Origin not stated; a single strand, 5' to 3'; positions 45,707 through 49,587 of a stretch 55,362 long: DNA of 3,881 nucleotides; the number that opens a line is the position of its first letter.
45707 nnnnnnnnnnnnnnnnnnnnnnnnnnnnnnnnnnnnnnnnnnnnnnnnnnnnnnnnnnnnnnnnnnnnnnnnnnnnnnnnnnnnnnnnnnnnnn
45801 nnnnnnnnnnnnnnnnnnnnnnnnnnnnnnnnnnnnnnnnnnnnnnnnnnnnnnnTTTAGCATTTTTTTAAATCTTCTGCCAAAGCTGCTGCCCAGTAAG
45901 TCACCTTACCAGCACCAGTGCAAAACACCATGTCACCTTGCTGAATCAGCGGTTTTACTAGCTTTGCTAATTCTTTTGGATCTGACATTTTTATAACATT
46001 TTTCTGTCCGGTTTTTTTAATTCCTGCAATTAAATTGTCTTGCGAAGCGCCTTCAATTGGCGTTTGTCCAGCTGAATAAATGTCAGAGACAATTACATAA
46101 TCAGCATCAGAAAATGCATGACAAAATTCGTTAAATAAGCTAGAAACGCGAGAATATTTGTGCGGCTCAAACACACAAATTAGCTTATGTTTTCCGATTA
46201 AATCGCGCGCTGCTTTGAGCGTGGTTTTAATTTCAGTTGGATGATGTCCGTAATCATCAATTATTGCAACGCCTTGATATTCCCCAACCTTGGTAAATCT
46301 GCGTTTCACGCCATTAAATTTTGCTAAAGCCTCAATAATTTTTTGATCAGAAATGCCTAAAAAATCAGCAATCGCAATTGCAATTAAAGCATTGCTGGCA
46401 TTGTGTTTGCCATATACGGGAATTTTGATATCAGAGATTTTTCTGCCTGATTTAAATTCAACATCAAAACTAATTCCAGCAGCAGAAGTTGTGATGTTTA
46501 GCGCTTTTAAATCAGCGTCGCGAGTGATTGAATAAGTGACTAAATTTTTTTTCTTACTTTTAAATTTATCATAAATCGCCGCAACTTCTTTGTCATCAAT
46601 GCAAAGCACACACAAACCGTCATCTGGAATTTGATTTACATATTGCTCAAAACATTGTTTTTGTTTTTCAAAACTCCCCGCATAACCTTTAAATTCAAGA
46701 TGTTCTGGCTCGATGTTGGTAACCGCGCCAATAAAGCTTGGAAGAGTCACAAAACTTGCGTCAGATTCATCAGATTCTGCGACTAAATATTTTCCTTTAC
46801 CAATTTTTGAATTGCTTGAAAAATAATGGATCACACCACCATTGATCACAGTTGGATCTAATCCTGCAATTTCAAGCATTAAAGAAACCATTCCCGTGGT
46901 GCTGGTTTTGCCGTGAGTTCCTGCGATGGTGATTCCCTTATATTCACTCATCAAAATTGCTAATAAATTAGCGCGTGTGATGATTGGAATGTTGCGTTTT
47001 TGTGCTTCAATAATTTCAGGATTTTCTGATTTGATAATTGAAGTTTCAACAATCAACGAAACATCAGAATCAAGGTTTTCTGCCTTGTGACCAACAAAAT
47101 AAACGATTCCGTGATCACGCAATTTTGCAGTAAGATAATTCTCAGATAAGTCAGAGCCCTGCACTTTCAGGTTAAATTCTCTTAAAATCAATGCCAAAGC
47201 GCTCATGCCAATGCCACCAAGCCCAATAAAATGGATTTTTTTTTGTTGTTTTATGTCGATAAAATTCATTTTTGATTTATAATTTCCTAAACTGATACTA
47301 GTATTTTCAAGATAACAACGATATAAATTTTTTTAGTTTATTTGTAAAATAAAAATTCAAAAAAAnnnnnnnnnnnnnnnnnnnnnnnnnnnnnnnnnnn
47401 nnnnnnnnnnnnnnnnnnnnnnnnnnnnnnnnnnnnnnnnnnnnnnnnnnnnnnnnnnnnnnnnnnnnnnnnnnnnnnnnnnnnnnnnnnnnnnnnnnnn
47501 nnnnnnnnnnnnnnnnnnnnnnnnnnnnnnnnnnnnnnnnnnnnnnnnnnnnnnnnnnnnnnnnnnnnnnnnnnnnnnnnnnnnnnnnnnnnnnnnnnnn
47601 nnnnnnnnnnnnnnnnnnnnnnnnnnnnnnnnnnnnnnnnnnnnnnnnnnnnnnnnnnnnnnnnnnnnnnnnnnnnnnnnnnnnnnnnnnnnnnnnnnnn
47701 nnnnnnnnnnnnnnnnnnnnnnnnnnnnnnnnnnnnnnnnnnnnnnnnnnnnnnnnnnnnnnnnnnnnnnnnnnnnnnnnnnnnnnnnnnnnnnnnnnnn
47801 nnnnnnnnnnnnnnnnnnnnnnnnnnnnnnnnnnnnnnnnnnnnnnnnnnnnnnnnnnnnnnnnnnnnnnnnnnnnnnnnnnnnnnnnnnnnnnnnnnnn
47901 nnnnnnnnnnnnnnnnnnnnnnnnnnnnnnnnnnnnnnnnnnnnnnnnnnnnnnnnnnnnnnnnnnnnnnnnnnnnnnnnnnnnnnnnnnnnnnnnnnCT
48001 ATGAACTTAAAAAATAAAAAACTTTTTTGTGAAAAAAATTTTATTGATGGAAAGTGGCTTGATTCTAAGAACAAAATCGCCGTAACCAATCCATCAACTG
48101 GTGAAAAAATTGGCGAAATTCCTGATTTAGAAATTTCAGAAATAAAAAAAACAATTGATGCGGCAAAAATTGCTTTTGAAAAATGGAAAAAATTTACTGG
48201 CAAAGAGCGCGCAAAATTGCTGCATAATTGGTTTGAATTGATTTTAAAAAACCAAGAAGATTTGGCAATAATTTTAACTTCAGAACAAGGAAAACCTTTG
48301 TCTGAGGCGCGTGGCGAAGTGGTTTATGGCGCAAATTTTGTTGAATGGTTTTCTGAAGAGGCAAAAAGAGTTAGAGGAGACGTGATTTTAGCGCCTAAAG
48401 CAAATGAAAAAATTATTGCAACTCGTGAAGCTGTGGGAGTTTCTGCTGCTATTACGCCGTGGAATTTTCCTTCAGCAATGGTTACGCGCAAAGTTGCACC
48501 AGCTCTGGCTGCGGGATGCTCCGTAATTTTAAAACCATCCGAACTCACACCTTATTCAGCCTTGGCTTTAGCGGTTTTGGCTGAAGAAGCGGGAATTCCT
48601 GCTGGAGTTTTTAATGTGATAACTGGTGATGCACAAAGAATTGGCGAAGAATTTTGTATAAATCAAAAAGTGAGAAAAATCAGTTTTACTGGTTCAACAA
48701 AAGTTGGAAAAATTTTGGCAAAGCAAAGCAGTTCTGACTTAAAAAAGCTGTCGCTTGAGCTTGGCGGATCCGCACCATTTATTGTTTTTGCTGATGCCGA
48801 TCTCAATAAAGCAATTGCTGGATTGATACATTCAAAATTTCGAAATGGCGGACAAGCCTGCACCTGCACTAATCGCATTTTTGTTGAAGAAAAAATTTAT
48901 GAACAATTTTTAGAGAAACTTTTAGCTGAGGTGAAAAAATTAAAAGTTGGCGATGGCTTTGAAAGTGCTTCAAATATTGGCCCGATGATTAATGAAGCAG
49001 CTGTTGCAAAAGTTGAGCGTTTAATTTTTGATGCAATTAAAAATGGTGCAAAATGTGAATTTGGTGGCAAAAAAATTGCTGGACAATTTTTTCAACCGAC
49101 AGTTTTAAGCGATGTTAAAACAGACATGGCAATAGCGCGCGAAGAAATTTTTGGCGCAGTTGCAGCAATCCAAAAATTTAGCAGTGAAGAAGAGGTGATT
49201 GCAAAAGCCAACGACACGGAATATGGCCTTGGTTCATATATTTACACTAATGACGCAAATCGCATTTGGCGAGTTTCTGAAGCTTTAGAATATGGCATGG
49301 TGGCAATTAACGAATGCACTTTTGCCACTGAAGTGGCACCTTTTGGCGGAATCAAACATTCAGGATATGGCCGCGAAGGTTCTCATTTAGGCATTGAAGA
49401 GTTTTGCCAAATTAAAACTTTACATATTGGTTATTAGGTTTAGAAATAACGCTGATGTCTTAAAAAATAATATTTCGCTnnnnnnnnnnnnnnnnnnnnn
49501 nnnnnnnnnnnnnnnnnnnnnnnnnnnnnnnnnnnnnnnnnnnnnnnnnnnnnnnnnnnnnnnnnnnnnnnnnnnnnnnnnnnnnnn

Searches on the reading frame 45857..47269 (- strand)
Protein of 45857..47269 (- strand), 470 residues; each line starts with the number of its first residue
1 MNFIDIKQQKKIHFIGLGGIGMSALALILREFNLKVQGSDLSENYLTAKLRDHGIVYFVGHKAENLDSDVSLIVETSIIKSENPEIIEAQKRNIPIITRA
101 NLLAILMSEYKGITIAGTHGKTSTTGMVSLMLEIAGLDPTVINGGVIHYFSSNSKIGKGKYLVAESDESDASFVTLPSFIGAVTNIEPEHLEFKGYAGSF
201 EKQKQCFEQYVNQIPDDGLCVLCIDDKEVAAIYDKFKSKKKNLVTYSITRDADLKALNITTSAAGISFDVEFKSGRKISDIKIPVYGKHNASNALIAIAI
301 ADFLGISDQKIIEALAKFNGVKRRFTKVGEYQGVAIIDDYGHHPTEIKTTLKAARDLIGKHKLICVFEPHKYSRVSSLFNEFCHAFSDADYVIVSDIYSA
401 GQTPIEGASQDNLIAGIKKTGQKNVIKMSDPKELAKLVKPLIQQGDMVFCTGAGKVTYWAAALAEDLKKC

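Call 44: search_protein_families(library=pfam, proteins=[window:45857-47269:-], max_evalue=0.00001)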
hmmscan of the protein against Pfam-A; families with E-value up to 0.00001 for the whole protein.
window:45857-47269:- (470 aa): 3 families
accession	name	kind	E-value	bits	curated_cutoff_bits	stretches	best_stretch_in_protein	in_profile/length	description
PF01225.30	Mur_ligase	-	9.4e-26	90.5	21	1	11-110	1-94/95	Mur ligase family, catalytic domain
PF08245.18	Mur_ligase_M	-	7.3e-25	88.5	24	1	115-301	1-200/200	Mur ligase middle domain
PF02875.26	Mur_ligase_C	-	4.4e-22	79.7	28.4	1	323-454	1-127/127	Mur ligase, glutamate ligase domain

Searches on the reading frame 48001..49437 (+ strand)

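Call 44: search_protein_families(library=pfam, proteins=[window:48001-49437:+], max_evalue=0.00001)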
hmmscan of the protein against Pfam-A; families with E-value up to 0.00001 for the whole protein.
window:48001-49437:+ (478 aa): 1 family
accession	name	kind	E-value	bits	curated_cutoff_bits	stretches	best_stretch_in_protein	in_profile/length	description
PF00171.27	Aldedh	-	2.3e-169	564.2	23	1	19-473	1-460/461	Aldehyde dehydrogenase family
